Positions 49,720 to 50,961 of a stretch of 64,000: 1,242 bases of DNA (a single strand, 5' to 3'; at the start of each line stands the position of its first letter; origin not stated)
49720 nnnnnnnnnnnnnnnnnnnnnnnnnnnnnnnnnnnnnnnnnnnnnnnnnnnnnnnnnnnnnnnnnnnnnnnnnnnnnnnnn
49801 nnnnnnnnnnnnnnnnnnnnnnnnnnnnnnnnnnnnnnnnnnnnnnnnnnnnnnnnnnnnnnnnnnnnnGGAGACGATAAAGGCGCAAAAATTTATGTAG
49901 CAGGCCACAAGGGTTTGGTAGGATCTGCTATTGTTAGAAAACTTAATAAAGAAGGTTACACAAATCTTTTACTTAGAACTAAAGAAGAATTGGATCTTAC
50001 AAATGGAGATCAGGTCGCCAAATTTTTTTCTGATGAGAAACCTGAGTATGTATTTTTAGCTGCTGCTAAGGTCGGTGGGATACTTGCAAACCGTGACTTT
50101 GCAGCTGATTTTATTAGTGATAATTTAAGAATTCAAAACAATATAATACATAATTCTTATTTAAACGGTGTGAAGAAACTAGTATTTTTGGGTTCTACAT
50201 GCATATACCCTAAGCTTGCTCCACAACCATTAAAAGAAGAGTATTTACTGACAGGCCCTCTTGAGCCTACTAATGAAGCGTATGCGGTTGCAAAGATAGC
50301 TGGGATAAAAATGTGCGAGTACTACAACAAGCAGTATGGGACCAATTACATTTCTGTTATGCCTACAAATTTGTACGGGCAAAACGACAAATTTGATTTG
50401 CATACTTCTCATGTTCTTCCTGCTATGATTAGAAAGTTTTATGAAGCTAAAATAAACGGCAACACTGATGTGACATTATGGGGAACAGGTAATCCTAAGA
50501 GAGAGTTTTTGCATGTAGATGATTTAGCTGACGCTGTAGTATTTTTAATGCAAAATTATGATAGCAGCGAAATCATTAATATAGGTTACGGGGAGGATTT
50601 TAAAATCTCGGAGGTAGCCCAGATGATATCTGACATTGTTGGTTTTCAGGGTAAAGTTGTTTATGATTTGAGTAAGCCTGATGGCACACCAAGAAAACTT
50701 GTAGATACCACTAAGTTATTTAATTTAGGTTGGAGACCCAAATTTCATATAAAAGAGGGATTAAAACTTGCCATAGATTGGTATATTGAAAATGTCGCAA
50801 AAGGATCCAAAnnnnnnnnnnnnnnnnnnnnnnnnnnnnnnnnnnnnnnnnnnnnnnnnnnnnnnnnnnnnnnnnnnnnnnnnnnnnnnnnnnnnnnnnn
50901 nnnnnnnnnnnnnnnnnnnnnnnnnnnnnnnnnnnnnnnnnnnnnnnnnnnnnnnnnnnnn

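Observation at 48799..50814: Gmd-Fcl fusion: complete GDP-L-fucose synthesis in one 671-aa polypeptide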

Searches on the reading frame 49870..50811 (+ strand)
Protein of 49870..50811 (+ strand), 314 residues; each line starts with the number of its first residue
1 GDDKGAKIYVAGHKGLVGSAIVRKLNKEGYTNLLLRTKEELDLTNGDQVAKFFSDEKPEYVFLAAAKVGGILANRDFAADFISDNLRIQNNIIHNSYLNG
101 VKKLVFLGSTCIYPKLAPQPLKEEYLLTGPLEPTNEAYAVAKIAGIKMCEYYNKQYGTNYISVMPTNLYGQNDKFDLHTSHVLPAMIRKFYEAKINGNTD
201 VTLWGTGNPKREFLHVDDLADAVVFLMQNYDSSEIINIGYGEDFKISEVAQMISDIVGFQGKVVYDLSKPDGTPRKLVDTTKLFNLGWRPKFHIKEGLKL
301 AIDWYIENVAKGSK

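Call 4: search_protein_families(library=ncbifam, proteins=[window:49885-50811:+], max_evalue=0.001)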
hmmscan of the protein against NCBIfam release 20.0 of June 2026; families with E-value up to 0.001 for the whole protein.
window:49885-50811:+ (309 aa): 14 families
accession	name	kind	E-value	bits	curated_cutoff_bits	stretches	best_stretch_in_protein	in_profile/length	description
NF047922.1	GDPFucSynFcl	equivalog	7e-144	478.9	500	1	2-304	4-305/308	GDP-L-fucose synthase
TIGR01181.1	dTDP_gluc_dehyt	equivalog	1.4e-23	83.5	365.1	1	36-304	57-315/321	dTDP-glucose 4,6-dehydratase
TIGR01179.1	galE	equivalog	7e-19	67.8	262.3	1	35-303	53-328/332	UDP-glucose 4-epimerase GalE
TIGR04180.1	EDH_00030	hypoth_equivalog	2e-13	50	475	1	34-263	49-267/297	NAD-dependent 4,6-dehydratase LegB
NF007490.0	PRK10084.1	subfamily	1.6e-11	43.8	649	1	131-304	165-338/361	dTDP-glucose 4,6-dehydratase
TIGR02197.1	heptose_epim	equivalog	4e-11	42.6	274.6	1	3-260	1-268/316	ADP-glyceromanno-heptose 6-epimerase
NF008872.0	PRK11908.1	equivalog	3.7e-09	36.1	294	1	94-252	108-271/349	bifunctional UDP-4-keto-pentose/UDP-xylose synthase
NF007582.0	PRK10217.1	equivalog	6e-08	32.2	698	1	123-304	151-335/355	dTDP-glucose 4,6-dehydratase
NF008360.0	PRK11150.1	equivalog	1.3e-07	31.1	452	0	191-249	194-251/310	ADP-glyceromanno-heptose 6-epimerase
NF011728.1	PRK15181.1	equivalog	8.7e-07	28.3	760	1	95-303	132-340/348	Vi polysaccharide biosynthesis UDP-N-acetylglucosaminuronic acid C-4 epimerase TviC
TIGR01214.1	rmlD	equivalog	1.7e-05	24.1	224.05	1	2-61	1-59/285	dTDP-4-dehydrorhamnose reductase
TIGR03466.1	HpnA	hypoth_equivalog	4.9e-05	22.4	367.65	1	2-255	2-249/327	hopanoid-associated sugar epimerase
TIGR01777.1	yfcH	hypoth_equivalog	0.00054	19.6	207.35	0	3-34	1-33/292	TIGR01777 family oxidoreductase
NF005998.1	PRK08125.1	equivalog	0.00095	17.6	777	0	74-250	408-583/649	bifunctional UDP-4-amino-4-deoxy-L-arabinose formyltransferase/UDP-glucuronic acid oxidase ArnA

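Call 44: search_solved_structures(query=window:49870-50811:+, show_alignments=1, max_evalue=1e-80)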
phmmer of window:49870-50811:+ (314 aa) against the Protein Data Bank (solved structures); distinct sequences matched with E-value up to 1e-80: 13.
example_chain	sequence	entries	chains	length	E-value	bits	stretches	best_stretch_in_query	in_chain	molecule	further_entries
1bsv_A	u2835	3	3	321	2.1e-106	358.7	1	7-309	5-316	PROTEIN (GDP-FUCOSE SYNTHETASE) | GDP-FUCOSE SYNTHETASE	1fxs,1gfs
1e6u_A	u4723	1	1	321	4.3e-106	357.8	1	7-309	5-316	GDP-FUCOSE SYNTHETASE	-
1bws_A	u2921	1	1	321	5.6e-106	357.4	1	7-309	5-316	PROTEIN (GDP-4-KETO-6-DEOXY-D-MANNOSE EPIMERASE/REDUCTASE)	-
1e7s_A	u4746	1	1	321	5.7e-106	357.3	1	7-309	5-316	GDP-FUCOSE SYNTHETASE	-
1e7q_A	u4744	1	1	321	5.9e-106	357.3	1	7-309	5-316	GDP-FUCOSE SYNTHETASE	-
8du0_A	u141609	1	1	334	2.4e-105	355.3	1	5-308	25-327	GDP-L-fucose synthase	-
1e7r_A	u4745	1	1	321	3.9e-105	354.6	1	7-309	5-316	GDP-FUCOSE SYNTHETASE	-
7ll6_A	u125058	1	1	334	3.1e-104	351.6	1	5-308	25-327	GDP-L-fucose synthase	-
7anh_A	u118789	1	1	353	8.1e-102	343.7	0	3-195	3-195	GDP-L-fucose synthase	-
7cxt_A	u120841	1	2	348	1.1e-93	317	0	5-202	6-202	GDP-L-fucose synthase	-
7anc_A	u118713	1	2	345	1.4e-93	316.6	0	5-202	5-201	GDP-L-fucose synthase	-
7m13_A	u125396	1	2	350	1.4e-93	316.6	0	5-202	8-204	GDP-L-fucose synthase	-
8ewu_A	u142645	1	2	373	2.4e-92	312.6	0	4-196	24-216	GDP-L-fucose synthase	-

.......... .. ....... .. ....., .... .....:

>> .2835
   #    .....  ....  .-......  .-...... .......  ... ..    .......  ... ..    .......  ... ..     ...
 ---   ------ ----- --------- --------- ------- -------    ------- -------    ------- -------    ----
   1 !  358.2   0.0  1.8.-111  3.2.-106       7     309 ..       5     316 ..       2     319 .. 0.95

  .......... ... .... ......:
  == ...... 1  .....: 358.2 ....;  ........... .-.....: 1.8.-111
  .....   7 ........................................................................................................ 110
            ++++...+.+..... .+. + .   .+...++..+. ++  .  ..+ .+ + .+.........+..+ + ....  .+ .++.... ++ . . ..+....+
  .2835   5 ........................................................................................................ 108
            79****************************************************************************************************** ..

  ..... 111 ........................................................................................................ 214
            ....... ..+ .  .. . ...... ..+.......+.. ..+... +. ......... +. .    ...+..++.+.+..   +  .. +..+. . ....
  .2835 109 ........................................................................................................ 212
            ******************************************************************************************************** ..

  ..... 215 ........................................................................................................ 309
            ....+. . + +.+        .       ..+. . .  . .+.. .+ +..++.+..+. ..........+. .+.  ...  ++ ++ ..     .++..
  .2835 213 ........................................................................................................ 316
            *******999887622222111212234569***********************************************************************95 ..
